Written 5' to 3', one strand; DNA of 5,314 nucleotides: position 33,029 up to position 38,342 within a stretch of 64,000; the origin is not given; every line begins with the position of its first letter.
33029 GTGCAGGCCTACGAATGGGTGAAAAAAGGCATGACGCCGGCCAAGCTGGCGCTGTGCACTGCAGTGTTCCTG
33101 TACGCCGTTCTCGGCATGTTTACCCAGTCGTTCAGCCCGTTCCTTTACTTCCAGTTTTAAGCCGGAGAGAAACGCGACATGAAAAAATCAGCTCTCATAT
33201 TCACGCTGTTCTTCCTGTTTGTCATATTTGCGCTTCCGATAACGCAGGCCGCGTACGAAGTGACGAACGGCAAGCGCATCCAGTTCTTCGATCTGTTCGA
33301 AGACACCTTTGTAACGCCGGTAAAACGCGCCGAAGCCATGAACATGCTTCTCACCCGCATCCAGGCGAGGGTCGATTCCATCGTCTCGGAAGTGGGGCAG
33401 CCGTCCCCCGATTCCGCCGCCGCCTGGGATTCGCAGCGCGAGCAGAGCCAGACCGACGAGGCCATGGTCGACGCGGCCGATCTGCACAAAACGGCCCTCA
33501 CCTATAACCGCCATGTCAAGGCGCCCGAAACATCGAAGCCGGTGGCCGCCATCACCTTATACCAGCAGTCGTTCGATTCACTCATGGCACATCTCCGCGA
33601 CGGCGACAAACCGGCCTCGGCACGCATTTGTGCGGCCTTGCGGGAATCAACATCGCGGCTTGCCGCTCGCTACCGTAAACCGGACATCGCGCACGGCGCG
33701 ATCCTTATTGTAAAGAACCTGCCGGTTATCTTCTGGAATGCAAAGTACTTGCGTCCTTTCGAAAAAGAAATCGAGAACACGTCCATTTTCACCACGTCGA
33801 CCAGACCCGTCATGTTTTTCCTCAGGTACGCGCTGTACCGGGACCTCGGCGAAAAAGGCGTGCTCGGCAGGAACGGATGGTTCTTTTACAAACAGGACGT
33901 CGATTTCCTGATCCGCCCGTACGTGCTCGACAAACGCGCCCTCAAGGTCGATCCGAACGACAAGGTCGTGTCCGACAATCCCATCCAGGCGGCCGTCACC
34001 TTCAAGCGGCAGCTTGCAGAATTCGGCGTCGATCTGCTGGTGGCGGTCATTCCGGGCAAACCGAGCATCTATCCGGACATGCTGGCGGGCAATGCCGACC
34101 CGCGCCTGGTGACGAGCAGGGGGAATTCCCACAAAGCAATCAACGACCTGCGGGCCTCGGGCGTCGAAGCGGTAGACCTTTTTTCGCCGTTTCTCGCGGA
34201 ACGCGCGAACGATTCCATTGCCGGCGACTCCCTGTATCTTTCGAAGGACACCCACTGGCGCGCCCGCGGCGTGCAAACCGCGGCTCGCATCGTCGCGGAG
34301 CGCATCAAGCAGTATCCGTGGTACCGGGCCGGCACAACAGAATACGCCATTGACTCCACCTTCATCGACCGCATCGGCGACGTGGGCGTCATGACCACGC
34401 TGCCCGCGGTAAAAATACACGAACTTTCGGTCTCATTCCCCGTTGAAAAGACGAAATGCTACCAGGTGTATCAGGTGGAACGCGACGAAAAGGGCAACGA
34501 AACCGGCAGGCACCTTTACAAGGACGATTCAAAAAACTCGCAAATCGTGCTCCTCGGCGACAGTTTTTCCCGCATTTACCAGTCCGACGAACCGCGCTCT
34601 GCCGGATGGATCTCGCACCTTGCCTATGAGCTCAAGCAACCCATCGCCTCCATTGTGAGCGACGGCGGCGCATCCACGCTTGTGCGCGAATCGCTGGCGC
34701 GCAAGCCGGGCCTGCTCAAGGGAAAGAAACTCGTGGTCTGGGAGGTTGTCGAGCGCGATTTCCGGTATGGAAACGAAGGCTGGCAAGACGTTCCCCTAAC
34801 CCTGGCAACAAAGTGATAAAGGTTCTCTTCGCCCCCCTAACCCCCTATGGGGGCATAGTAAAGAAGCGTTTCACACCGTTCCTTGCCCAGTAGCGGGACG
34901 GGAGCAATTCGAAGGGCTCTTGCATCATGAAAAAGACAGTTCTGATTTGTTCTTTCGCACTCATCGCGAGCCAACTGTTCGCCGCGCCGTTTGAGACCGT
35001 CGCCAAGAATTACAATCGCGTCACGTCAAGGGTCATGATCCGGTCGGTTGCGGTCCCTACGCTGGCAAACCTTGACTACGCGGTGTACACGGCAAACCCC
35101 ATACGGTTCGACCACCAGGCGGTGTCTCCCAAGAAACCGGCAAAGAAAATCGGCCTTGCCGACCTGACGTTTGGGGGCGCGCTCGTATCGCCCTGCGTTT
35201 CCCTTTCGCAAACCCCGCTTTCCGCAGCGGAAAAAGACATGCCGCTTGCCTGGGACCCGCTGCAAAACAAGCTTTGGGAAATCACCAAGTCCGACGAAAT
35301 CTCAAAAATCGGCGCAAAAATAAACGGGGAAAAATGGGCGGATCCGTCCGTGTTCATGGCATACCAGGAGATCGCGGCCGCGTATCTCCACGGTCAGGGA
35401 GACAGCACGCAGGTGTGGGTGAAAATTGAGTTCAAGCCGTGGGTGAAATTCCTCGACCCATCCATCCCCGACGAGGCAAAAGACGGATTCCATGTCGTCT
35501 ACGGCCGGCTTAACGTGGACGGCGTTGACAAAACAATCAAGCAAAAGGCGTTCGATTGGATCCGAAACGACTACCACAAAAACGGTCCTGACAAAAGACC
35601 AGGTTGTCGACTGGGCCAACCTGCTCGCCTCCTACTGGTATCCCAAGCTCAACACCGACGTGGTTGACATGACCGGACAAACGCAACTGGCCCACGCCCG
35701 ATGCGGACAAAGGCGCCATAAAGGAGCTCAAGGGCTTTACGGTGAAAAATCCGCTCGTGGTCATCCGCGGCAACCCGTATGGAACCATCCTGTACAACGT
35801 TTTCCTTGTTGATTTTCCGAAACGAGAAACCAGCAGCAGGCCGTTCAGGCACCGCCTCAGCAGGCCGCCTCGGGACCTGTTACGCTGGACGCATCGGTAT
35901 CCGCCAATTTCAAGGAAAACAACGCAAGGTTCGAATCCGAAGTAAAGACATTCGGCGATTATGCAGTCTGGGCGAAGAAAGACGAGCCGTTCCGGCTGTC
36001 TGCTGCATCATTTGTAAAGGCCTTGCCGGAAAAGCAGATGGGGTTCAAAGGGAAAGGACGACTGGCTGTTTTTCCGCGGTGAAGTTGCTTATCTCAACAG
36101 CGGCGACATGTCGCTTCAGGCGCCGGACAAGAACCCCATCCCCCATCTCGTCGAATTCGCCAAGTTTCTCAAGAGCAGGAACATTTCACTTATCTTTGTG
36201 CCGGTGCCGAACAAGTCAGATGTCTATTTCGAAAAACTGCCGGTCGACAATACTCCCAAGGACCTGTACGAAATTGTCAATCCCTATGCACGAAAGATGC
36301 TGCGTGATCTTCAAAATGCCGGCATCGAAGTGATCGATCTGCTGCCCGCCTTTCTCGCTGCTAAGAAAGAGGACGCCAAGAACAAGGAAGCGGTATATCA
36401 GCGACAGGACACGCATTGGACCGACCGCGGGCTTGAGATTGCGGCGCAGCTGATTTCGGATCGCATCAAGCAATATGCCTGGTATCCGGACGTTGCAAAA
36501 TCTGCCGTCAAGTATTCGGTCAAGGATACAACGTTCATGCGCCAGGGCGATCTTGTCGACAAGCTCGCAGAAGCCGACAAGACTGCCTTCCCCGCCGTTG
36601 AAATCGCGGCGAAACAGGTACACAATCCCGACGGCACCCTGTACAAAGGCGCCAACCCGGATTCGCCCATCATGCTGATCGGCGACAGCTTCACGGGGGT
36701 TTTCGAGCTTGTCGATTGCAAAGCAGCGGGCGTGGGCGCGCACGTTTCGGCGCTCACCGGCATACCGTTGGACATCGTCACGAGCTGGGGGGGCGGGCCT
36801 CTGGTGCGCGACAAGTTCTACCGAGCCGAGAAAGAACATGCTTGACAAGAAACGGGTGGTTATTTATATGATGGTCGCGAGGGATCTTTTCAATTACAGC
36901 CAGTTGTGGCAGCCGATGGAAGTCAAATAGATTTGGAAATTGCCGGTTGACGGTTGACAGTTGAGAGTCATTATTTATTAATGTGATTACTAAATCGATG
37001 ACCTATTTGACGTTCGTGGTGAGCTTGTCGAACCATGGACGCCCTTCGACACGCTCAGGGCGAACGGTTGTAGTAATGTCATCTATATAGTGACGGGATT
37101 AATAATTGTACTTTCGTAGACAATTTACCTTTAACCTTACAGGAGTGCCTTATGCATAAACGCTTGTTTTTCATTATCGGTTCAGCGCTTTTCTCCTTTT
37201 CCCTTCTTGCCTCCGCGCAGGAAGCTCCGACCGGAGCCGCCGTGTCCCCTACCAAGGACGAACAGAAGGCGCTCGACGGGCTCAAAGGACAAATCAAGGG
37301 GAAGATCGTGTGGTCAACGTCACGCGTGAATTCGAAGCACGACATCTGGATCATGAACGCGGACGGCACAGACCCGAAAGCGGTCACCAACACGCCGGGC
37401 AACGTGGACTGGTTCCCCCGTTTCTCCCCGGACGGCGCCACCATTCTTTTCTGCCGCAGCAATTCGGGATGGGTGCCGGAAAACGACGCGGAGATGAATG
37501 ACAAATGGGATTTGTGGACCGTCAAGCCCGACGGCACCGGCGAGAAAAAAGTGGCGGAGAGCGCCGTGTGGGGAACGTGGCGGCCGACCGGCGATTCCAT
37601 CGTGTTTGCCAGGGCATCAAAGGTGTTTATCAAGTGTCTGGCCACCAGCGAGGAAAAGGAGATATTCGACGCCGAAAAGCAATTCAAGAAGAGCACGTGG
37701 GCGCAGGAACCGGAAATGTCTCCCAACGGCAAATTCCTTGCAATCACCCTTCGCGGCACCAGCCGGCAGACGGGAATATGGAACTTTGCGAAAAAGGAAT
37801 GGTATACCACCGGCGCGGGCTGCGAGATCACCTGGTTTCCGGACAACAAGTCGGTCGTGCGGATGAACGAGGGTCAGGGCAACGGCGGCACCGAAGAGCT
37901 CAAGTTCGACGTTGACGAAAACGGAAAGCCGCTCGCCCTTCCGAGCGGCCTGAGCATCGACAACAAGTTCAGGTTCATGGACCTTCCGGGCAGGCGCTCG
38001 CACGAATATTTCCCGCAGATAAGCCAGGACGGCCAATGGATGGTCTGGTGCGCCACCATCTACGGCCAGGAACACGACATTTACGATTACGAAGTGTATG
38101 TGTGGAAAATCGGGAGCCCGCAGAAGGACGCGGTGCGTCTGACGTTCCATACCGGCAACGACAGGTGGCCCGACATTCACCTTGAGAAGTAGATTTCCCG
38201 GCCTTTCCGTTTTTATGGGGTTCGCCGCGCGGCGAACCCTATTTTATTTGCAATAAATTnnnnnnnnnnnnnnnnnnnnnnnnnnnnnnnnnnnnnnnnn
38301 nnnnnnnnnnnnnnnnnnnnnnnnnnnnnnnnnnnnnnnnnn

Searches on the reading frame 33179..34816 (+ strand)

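Call 59: search_protein_families(library=pfam, proteins=[window:33179-34816:+], max_evalue=0.001)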
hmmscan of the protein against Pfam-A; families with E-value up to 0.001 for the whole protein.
window:33179-34816:+ (545 aa): 1 family
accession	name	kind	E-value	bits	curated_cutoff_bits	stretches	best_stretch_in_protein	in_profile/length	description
PF16822.11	ALGX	-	5.3e-29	102.2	26.5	1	228-524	2-267/268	SGNH hydrolase-like domain, acetyltransferase AlgX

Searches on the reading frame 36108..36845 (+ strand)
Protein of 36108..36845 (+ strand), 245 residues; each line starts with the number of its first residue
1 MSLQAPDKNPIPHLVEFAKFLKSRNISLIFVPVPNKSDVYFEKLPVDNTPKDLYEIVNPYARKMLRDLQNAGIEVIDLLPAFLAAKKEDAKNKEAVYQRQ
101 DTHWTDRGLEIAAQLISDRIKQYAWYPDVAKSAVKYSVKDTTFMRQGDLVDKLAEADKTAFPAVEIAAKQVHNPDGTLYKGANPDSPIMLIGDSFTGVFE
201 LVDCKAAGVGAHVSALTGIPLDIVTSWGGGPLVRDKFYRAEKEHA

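Call 59: search_protein_families(library=pfam, proteins=[window:36108-36845:+], max_evalue=0.001)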
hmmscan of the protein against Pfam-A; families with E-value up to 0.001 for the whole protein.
window:36108-36845:+ (245 aa): 2 families
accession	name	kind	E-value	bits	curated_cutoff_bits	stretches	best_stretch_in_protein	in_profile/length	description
PF16822.11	ALGX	-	5.2e-25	89.1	26.5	1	5-197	23-213/268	SGNH hydrolase-like domain, acetyltransferase AlgX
PF19040.6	SGNH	-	2.1e-05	24.8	27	0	40-116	161-246/248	SGNH domain (fused to AT3 domains)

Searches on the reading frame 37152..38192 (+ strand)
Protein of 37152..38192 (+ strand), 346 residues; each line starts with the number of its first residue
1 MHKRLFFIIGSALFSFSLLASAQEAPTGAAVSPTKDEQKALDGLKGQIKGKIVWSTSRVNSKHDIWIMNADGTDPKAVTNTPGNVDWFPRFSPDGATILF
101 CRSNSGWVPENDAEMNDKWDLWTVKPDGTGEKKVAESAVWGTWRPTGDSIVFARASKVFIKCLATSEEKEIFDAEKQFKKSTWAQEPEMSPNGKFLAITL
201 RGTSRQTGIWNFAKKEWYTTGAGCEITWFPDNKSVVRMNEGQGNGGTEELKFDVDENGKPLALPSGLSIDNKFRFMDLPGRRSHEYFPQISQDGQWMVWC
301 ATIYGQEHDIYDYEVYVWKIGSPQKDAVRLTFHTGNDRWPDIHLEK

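Call 59: search_protein_families(library=pfam, proteins=[window:37152-38192:+], max_evalue=0.001)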
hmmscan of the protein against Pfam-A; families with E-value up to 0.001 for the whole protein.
window:37152-38192:+ (346 aa): 2 families
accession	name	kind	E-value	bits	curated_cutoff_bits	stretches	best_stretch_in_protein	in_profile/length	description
PF07676.18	PD40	-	1.2e-12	47.9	20.9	0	76-103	2-28/38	WD40-like Beta Propeller Repeat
PF00930.27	DPPIV_N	-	0.0004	19.7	22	0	135-176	42-83/354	Dipeptidyl peptidase IV (DPP IV) N-terminal region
